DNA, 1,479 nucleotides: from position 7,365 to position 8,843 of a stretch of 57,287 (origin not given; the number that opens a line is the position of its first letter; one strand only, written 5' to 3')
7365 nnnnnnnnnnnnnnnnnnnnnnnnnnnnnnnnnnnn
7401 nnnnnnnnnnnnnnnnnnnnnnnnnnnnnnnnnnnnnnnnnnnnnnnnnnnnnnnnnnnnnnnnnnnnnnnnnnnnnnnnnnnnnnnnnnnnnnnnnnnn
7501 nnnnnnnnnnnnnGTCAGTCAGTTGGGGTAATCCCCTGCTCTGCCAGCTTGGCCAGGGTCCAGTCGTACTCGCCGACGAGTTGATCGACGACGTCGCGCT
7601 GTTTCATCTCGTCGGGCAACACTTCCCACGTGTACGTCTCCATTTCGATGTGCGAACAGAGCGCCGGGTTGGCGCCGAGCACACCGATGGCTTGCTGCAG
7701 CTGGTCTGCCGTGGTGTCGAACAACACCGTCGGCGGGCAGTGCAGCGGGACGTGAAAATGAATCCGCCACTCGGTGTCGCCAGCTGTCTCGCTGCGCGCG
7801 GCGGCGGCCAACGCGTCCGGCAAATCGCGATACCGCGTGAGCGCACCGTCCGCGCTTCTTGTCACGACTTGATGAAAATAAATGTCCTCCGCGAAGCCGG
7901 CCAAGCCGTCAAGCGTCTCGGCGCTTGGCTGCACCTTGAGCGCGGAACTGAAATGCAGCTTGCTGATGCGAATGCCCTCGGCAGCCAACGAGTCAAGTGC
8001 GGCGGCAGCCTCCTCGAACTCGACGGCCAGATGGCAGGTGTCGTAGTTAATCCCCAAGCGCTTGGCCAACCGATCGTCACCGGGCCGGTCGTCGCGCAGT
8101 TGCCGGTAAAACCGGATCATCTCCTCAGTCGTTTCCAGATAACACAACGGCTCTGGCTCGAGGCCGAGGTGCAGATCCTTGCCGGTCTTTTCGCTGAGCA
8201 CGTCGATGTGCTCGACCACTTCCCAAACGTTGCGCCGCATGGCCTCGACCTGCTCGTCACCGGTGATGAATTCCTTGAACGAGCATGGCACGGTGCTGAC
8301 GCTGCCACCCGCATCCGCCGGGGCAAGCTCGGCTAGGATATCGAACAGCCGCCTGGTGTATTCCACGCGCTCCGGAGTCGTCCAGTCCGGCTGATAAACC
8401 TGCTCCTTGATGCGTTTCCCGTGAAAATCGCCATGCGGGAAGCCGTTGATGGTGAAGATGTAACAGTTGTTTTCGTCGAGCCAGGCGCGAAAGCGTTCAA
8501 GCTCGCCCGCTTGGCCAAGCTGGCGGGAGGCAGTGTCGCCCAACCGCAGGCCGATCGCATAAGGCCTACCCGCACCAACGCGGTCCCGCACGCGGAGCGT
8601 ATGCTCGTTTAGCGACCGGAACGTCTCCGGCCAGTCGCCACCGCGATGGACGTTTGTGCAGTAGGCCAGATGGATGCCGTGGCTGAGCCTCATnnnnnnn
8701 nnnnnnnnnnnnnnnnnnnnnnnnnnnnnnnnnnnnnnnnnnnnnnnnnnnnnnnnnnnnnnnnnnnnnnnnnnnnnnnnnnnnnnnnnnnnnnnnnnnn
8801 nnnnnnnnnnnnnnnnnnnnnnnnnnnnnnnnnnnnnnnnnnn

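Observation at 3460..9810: Non-canonical ebo-like cluster (EboB-EboE-EboC) lacking eboD/eboF and coupled to DUF4159, secreted ankyrin and carbamoyltransferase genes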

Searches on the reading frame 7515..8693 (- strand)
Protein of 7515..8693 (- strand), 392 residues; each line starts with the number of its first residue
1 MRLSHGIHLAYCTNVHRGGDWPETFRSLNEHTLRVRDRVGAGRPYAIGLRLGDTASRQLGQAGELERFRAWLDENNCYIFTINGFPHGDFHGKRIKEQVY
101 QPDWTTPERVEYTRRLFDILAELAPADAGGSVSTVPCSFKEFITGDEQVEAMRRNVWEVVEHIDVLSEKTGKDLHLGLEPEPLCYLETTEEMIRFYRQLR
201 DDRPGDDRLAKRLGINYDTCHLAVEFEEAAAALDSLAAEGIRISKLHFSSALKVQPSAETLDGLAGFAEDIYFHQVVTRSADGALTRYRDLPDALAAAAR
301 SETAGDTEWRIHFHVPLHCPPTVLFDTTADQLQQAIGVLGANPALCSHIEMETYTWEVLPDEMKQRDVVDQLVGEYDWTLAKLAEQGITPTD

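Call 3: search_protein_families(library=pfam, proteins=[window:7515-8693:-], max_evalue=0.01)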
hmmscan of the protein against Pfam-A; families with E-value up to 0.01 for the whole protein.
window:7515-8693:- (392 aa): 1 family
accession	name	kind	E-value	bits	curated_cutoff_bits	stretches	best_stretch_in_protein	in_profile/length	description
PF01261.30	AP_endonuc_2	-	1.4e-07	31.9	31.1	1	63-254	28-191/249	Xylose isomerase-like TIM barrel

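Call 4: search_protein_families(library=ncbifam, proteins=[window:7515-8693:-], max_evalue=0.01)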
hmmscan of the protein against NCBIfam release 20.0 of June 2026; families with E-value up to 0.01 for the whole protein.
window:7515-8693:- (392 aa): 1 family
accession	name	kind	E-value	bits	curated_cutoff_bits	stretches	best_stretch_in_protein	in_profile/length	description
NF035939.1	TIM_EboE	equivalog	3.1e-134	447.5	250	1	9-379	1-378/379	metabolite traffic protein EboE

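Call 15: find_encoding_contigs(protein=window:7515-8693:-, flank=10000, max_places=6)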
Protein window:7515-8693:- (392 aa): 2 contigs read that carry it; 2 places shown.
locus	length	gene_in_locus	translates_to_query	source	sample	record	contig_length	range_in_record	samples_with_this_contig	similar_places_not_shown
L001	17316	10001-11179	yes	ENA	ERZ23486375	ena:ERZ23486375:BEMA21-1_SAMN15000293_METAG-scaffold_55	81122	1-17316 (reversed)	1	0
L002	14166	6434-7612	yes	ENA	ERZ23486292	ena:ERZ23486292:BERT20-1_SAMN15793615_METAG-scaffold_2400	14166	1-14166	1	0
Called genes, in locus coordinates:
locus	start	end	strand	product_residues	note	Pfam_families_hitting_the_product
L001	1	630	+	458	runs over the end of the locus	PF00515:TPR_1 (faint), PF07719:TPR_2 (faint), PF13371:TPR_9 (faint), PF13424:TPR_12 (faint), PF13176:TPR_7 (faint), PF13428:TPR_14 (faint), PF13432:TPR_16 (faint), PF14559:TPR_19 (weak), +5 more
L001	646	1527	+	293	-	PF03755:YicC-like_N, PF08340:YicC-like_C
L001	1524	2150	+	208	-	PF00625:Guanylate_kin, PF13671:AAA_33 (weak)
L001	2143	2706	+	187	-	PF02441:Flavoprotein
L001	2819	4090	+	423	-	PF00512:HisKA, PF02518:HATPase_c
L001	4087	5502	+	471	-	PF00072:Response_reg, PF06490:FleQ (weak), PF00158:Sigma54_activat, PF14532:Sigma54_activ_2, PF00004:AAA (weak), PF07724:AAA_2 (weak), PF07728:AAA_5, PF25601:AAA_lid_14, +2 more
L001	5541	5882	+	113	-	-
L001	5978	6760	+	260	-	PF00494:SQS_PSY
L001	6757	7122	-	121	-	-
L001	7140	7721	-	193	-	-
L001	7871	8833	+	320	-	PF13593:SBF_like, PF01758:SBF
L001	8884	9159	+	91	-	-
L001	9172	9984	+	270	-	PF01026:TatD_DNase (weak)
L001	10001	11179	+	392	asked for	PF01261:AP_endonuc_2 (weak)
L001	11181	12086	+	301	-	PF01040:UbiA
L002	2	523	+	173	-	?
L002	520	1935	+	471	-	PF00072:Response_reg, PF06490:FleQ (weak), PF00158:Sigma54_activat, PF14532:Sigma54_activ_2, PF00004:AAA (weak), PF07724:AAA_2 (weak), PF07728:AAA_5, PF25601:AAA_lid_14, +2 more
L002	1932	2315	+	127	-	-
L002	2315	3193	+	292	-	PF00494:SQS_PSY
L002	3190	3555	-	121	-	-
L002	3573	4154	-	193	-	-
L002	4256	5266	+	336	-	PF13593:SBF_like, PF01758:SBF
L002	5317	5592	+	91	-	-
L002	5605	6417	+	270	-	PF01026:TatD_DNase (weak)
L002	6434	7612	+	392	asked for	PF01261:AP_endonuc_2 (weak)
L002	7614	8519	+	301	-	PF01040:UbiA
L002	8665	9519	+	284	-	PF13709:DUF4159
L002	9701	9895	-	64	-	-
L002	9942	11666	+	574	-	PF02543:Carbam_trans_N, PF16861:Carbam_trans_C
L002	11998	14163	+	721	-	PF22847:Glyco_hydro_43_rel (faint), PF00251:Glyco_hydro_32N, PF08244:Glyco_hydro_32C (weak)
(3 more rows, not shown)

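Call 16: find_homologous_proteins(query=window:7515-8693:-, max_evalue=1e-20)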
Query window:7515-8693:- (392 aa): 6863 proteins with E <= 1e-20 among 8000 candidates; the best 120 are listed.
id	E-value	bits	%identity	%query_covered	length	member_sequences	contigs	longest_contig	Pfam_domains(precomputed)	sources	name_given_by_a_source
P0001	2.8e-267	904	99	100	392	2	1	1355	PF01261.31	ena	-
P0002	1.6e-266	902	99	100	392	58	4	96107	PF01261.31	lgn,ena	-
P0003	8.0e-266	900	98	100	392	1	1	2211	PF01261.31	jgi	-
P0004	8.5e-265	896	98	100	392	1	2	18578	PF01261.31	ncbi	-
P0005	3.1e-264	894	98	100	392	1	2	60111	PF01261.31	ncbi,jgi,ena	jgi:hypothetical protein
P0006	8.1e-246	834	91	100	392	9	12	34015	PF01261.31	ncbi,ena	-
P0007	4.1e-243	825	89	100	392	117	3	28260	PF01261.31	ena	-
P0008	1.1e-241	820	88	100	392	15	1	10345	PF01261.31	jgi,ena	-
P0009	1.7e-240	816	88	100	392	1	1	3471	PF01261.31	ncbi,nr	ncbi:MAG: metabolite traffic protein EboE [Verrucomicrobiota bacterium]|nr:metabolite traffic protei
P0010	1.3e-239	813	87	100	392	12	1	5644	PF01261.31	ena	-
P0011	1.4e-239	813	87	100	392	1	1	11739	PF01261.31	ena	-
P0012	2.6e-239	812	87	100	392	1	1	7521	PF01261.31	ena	-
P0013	1.9e-238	809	88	100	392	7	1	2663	PF01261.31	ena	-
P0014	4.1e-238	808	87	100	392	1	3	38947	PF01261.31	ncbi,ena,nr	ncbi:MAG: metabolite traffic protein EboE [Verrucomicrobia bacterium]|nr:metabolite traffic protein 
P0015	4.1e-238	808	86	100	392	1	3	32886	PF01261.31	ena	-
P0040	5.0e-233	792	86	100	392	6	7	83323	-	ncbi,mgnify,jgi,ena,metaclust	mgnify:CR=1 FL=1|metaclust:\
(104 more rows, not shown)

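Call 18: find_related_loci(query=A1, collection=genome_contigs, flank=10000)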
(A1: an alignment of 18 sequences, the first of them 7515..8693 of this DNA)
Query A1 (392 aa) in genome_contigs; peptide patterns used: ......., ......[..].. (x = any residue, [..] = any of these).
600 stretches matched a pattern (row limit reached: there are more); 597 encode a relative of the query (tblastn E <= 1e-3); the best 80 are kept; 80 distinct loci.
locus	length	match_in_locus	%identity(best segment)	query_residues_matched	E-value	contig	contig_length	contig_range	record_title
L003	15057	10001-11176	88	1-392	0e+0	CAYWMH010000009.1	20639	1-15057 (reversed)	MAG TPA_asm: uncultured Verrucomicrobiota bacterium isolate SRP092796_co6_177 genome assembly, contig: NODE_2687_length_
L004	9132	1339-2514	86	1-392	0e+0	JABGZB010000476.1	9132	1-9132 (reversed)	MAG: Verrucomicrobia bacterium isolate SI036_bin22 k141_1763330, whole genome shotgun sequence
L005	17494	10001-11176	83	1-392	0e+0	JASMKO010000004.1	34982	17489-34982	MAG: Verrucomicrobiota bacterium isolate Arabian9_MAG_18 c_000000022757, whole genome shotgun sequence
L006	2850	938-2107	78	1-390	0e+0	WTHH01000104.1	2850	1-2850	MAG: Verrucomicrobiales bacterium isolate PL34863bin_23 NODE_33200_length_2850_cov_4.208229, whole genome shotgun sequen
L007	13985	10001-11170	77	1-390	0e+0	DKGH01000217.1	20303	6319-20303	MAG TPA_asm: Verrucomicrobia bacterium UBA6775 UBA6775_contig_26686, whole genome shotgun sequence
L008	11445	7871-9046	88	1-392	0e+0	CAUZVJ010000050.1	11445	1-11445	MAG: Verrucomicrobiae bacterium isolate CB6_Bottom.37 genome assembly, contig: Ga0310122_10002626, whole genome shotgun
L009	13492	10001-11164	69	1-388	0e+0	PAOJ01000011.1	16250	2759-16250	MAG: Verrucomicrobiales bacterium isolate SAT219 32149, whole genome shotgun sequence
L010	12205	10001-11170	65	1-390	0e+0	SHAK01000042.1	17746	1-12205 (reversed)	MAG: Limisphaerales bacterium isolate MED-G186 Pedosphaeraceae-MED-G186-C42, whole genome shotgun sequence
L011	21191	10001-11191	60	1-390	3e-172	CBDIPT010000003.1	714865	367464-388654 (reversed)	MAG: Limisphaerales bacterium isolate CRY1-m2-bin11 genome assembly, contig: CRY1-CANU-28, whole genome shotgun sequence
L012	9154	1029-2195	63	1-389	2e-171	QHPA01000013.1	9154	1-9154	MAG: Verrucomicrobia bacterium isolate AV4 14_0927_12_20cm_scaffold_4957_e_197.2_curated, whole genome shotgun sequence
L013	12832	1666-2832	65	1-389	2e-171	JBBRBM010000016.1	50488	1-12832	MAG: Verrucomicrobiota bacterium isolate Co_metawrap_2342 Cmw_2342_k141_29469752_length_50488_cov_11.0000, whole genome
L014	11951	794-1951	63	1-388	3e-169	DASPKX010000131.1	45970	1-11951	MAG TPA_asm: Candidatus Methylomirabilota bacterium isolate SMAG_U12047 k141_1124977, whole genome shotgun sequence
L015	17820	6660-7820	62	1-388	3e-169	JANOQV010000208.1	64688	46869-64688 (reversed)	MAG: Pedosphaera sp. isolate VAR_4_metabat_254_sub VAR_4_k141_1570648, whole genome shotgun sequence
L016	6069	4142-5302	63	1-388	7e-170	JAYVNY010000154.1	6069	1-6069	MAG: Akkermansia sp. isolate GL65_UP_concoct_5 GL65_UP_concoct_5_153, whole genome shotgun sequence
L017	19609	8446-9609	62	1-388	2e-168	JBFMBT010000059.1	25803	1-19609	MAG: Verrucomicrobiota bacterium isolate MAG171 MAG171_59, whole genome shotgun sequence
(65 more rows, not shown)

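Call 23: search_dna_similar(query=window:7515-8693:-, collection=plasmids, mode=protein, max_rows=25)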
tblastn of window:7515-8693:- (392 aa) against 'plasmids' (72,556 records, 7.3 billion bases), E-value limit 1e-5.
Records with a match: 48; places in all: 49; records where one place covers at least 80% of the query: 47.
Best place of each record, by identity: <60% 48.
By first word of the organism name: Streptomyces 29; Ketogulonicigenium 5; Mycetohabitans 3; Salipiger 2; Deinococcus 2; Embleya 2; Gemmatirosa 1; Roseivivax 1; Azospirillum 1; Nonomuraea 1; and 1 more.
By predicted mobility (MOB-suite, as given by PLSDB): non-mobilizable 30; mobilizable 14; conjugative 4.
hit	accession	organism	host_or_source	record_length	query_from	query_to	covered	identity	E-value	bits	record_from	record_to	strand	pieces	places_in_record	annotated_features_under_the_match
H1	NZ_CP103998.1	Ketogulonicigenium vulgare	Tenebrio molitor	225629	1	383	98%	42.0%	1e-84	288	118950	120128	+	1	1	eboE: metabolite traffic protein EboE | 3-dehydroquinate synthase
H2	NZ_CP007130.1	Gemmatirosa kalamazoonensis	-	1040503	8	391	98%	41.8%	7e-79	271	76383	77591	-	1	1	record has no annotation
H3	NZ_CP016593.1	Ketogulonicigenium vulgare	cell culture,China: Zibo, Shandong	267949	6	383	96%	42.0%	4e-84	286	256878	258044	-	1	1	eboE: metabolite traffic protein EboE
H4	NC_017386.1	Ketogulonicigenium vulgare WSH-001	-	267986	6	383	96%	42.0%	4e-84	286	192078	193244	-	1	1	eboE: metabolite traffic protein EboE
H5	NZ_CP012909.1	Ketogulonicigenium vulgare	cell culture,Tianjin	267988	6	383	96%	42.0%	4e-84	286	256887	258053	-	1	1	eboE: metabolite traffic protein EboE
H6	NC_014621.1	Ketogulonicigenium vulgare Y25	-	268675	6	383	96%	42.0%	4e-84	286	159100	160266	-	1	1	eboE: metabolite traffic protein EboE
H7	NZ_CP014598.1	Salipiger sp. CCB-MM3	mangrove soil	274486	1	385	98%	39.1%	2e-71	250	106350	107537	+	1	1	eboE: metabolite traffic protein EboE | 3-dehydroquinate synthase | UbiA family prenyltransferase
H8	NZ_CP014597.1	Salipiger sp. CCB-MM3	mangrove soil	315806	1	385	98%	38.9%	1e-72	253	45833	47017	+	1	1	eboE: metabolite traffic protein EboE | 3-dehydroquinate synthase | UbiA family prenyltransferase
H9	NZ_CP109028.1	Streptomyces sp. NBC_00663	-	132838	1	375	96%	39.3%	7e-53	196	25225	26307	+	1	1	eboE: metabolite traffic protein EboE | TatD family hydrolase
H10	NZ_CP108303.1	Streptomyces sp. NBC_00019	-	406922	1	375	96%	38.8%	2e-52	195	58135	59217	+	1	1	eboE: metabolite traffic protein EboE | TatD family hydrolase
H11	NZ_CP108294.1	Streptomyces sp. NBC_00028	-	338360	1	370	94%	38.8%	6e-51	190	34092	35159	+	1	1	eboE: metabolite traffic protein EboE | TatD family hydrolase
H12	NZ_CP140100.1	Deinococcus sp. AB2017081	pure culture,soil near an iron factory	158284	6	379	95%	38.3%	3e-64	229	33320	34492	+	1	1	eboE: metabolite traffic protein EboE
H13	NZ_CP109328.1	Streptomyces sp. NBC_01591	-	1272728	1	389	99%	36.4%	3e-51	191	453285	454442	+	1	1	none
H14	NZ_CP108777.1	Embleya sp. NBC_00896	-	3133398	1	392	100%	36.1%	7e-44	170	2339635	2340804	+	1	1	none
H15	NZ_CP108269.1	Streptomyces sp. NBC_00046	-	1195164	1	389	99%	36.2%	1e-49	186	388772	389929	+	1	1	record has no annotation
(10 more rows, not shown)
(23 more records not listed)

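Call 24: get_annotated_region(hit=H1, flank=8000)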
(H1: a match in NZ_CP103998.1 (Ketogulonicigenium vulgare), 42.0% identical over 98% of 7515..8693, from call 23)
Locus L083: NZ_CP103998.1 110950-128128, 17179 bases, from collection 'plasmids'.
description: Ketogulonicigenium vulgare strain D3_3 plasmid p1, complete sequence
organism: Ketogulonicigenium vulgare (NCBI taxid 92945)
taxonomy: Bacteria; Pseudomonadota; Alphaproteobacteria; Rhodobacterales; Roseobacteraceae; Ketogulonicigenium; Ketogulonicigenium vulgare
host: -; source: Tenebrio molitor; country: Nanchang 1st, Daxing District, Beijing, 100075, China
typing (MOB-suite, as given by PLSDB): non-mobilizable
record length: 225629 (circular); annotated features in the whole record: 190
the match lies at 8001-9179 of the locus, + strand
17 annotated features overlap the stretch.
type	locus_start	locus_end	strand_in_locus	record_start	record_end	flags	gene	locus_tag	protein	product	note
CDS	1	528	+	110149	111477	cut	-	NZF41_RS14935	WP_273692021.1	HAMP domain-containing sensor histidine kinase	GO:0007165 - signal transduction [Evidence IEA]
CDS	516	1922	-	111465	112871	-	uxaC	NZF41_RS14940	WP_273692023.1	glucuronate isomerase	GO:0006064 - glucuronate catabolic process [Evidence IEA]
CDS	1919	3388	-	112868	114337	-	-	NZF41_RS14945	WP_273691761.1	mannitol dehydrogenase family protein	-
CDS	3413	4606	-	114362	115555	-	uxuA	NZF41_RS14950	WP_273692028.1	mannonate dehydratase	GO:0006064 - glucuronate catabolic process [Evidence IEA]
CDS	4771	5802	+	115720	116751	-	-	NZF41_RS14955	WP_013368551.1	Gfo/Idh/MocA family oxidoreductase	-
CDS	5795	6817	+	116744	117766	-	-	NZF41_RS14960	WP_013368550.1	Gfo/Idh/MocA family oxidoreductase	-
CDS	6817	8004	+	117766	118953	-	-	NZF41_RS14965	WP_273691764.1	3-dehydroquinate synthase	-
CDS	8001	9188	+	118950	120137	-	eboE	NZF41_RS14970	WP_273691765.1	metabolite traffic protein EboE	-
CDS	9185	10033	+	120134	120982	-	-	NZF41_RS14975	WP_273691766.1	UbiA family prenyltransferase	-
CDS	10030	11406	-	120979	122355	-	-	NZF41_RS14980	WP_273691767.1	nucleotide pyrophosphatase/phosphodiesterase family protein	-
CDS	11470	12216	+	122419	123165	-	-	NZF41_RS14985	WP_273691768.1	EboA domain-containing protein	-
CDS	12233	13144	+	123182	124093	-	-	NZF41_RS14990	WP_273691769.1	TatD family hydrolase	-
CDS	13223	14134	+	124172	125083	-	-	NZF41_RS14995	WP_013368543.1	sugar phosphate isomerase/epimerase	-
CDS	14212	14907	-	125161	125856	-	-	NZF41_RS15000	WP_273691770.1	GntR family transcriptional regulator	-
CDS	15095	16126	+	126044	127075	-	-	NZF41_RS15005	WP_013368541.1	tripartite tricarboxylate transporter substrate binding protein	-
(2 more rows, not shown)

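Call 25: get_annotated_region(hit=H12, flank=8000)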
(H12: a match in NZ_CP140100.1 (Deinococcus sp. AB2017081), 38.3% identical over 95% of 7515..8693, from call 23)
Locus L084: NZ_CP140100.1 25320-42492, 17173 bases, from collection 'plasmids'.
description: Deinococcus sp. AB2017081 plasmid unnamed2, complete sequence
organism: Deinococcus sp. AB2017081 (NCBI taxid 3093660)
taxonomy: Bacteria; Deinococcota; Deinococci; Deinococcales; Deinococcaceae; Deinococcus; Deinococcus sp. AB2017081
host: -; source: pure culture,soil near an iron factory; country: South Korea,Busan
typing (MOB-suite, as given by PLSDB): non-mobilizable
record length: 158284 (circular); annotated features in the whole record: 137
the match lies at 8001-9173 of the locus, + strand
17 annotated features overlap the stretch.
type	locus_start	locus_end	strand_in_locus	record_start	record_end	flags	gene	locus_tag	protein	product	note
CDS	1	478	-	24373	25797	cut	-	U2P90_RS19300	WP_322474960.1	cobyric acid synthase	GO:0009236 - cobalamin biosynthetic process [Evidence IEA]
CDS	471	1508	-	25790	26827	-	-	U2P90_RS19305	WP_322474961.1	histidinol-phosphate transaminase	GO:0000105 - histidine biosynthetic process [Evidence IEA]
CDS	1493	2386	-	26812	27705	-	cbiB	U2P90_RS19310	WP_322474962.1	adenosylcobinamide-phosphate synthase CbiB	GO:0009236 - cobalamin biosynthetic process [Evidence IEA]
CDS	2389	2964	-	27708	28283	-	cobO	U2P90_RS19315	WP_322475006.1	cob(I)yrinic acid a,c-diamide adenosyltransferase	GO:0009236 - cobalamin biosynthetic process [Evidence IEA]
CDS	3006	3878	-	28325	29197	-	-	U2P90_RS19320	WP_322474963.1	ABC transporter substrate-binding protein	-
CDS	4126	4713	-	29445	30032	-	-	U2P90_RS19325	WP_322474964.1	histidine phosphatase family protein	-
CDS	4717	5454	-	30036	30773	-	-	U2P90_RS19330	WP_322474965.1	adenosylcobinamide-GDP ribazoletransferase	GO:0009236 - cobalamin biosynthetic process [Evidence IEA]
CDS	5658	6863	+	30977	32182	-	-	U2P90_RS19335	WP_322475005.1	3-dehydroquinate synthase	-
CDS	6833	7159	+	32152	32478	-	-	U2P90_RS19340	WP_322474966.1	hypothetical protein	-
CDS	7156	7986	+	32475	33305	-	-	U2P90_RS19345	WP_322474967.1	TatD family hydrolase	-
CDS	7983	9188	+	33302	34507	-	eboE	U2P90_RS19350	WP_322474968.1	metabolite traffic protein EboE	-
CDS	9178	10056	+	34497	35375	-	-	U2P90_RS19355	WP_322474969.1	UbiA family prenyltransferase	-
CDS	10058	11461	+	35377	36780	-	-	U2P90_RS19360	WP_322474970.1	alkaline phosphatase family protein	-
CDS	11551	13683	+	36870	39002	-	-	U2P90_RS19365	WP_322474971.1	EAL domain-containing protein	-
CDS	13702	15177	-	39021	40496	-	-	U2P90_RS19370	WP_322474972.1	potassium/proton antiporter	GO:0006813 - potassium ion transport [Evidence IEA]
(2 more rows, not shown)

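Call 26: get_annotated_region(hit=H9, flank=8000)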
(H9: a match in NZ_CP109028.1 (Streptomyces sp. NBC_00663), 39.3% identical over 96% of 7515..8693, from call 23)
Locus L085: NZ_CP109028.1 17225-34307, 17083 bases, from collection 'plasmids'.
description: Streptomyces sp. NBC_00663 plasmid unnamed1, complete sequence
organism: Streptomyces sp. NBC_00663 (NCBI taxid 2975801)
taxonomy: Bacteria; Actinomycetota; Actinomycetes; Kitasatosporales; Streptomycetaceae; Streptomyces; Streptomyces sp. NBC 00663
host: -; source: -; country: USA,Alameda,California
typing (MOB-suite, as given by PLSDB): non-mobilizable
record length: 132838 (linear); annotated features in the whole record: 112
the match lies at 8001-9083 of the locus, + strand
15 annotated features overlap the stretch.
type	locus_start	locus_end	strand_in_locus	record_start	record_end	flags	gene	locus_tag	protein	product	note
CDS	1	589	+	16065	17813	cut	cydC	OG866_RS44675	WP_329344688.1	thiol reductant ABC exporter subunit CydC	GO:0033228 - cysteine export across plasma membrane [Evidence IEA]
CDS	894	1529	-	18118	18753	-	-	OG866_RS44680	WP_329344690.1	hemerythrin domain-containing protein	-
CDS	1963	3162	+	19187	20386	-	-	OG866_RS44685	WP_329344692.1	ScyD/ScyE family protein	-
CDS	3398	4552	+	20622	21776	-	-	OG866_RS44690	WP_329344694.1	inositol-3-phosphate synthase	GO:0006021 - inositol biosynthetic process [Evidence IEA]; GO:0008654 - phospholipid biosynthetic process [Evidence IEA]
CDS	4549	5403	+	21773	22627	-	-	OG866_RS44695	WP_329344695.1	SCO3242 family prenyltransferase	-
CDS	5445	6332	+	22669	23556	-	-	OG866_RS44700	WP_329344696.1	sugar phosphate isomerase/epimerase family protein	-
CDS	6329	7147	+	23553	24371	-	-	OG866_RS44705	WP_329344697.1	EboA domain-containing protein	-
CDS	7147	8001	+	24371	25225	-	-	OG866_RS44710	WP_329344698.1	TatD family hydrolase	-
CDS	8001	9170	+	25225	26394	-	eboE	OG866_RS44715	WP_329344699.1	metabolite traffic protein EboE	-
CDS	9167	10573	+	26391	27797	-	-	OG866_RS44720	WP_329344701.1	nucleotide pyrophosphatase/phosphodiesterase family protein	-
CDS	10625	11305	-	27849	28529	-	-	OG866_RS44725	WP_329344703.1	response regulator transcription factor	GO:0000160 - phosphorelay signal transduction system [Evidence IEA]; GO:0006355 - regulation of DNA-templated ...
CDS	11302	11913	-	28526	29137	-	-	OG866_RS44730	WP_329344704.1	hypothetical protein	-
CDS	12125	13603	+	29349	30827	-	-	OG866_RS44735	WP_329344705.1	multicopper oxidase domain-containing protein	-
CDS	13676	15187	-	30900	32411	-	-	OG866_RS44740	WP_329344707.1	MFS transporter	-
CDS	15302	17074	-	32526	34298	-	-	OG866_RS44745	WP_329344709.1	FAD-dependent monooxygenase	-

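Call 36: find_homologous_proteins(query=L084:10058-11461:+, max_evalue=1e-30)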
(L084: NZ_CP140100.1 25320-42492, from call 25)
Query L084:10058-11461:+ (467 aa): 8000 proteins with E <= 1e-30 among 8000 candidates; the best 120 are listed.
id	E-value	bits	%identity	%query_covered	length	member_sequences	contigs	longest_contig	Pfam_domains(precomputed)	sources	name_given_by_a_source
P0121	0.0e+0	1082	100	100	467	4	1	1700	PF01663.28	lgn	-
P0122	0.0e+0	1045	96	100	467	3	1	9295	PF01663.28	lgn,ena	-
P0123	2.8e-291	984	92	98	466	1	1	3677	PF01663.28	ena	-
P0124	1.1e-286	969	90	98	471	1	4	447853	PF01663.28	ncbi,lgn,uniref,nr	ncbi:putative AlkP superfamily pyrophosphatase or phosphodiesterase [Deinococcus metalli]|uniref:Alk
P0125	2.3e-281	952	88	98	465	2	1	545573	PF01663.28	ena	-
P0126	1.4e-280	949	88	98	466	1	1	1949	PF01663.28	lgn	-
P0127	2.6e-278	942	86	100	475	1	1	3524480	PF01663.28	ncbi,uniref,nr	ncbi:alkaline phosphatase family protein [Deinococcus koreensis]|uniref:Alkaline phosphatase family 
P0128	1.6e-277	939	87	98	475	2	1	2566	PF01663.28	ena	-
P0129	4.1e-276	934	86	99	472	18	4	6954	PF01663.28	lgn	-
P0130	2.3e-274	929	86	99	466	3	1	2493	PF01663.28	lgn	-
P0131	3.2e-274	928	87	99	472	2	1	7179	PF01663.28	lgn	-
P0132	6.6e-271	917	85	99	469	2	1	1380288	PF01663.28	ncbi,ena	-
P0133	6.2e-253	858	79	97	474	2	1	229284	PF01663.28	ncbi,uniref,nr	ncbi:type I phosphodiesterase/nucleotide pyrophosphatase [Deinococcus aerius]|uniref:Type I phosphod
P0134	4.3e-248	842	78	97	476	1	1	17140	PF01663.28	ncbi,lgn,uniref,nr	ncbi:alkaline phosphatase family protein [Deinococcus apachensis]|uniref:alkaline phosphatase family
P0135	1.0e-244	831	77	97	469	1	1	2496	PF01663.28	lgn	-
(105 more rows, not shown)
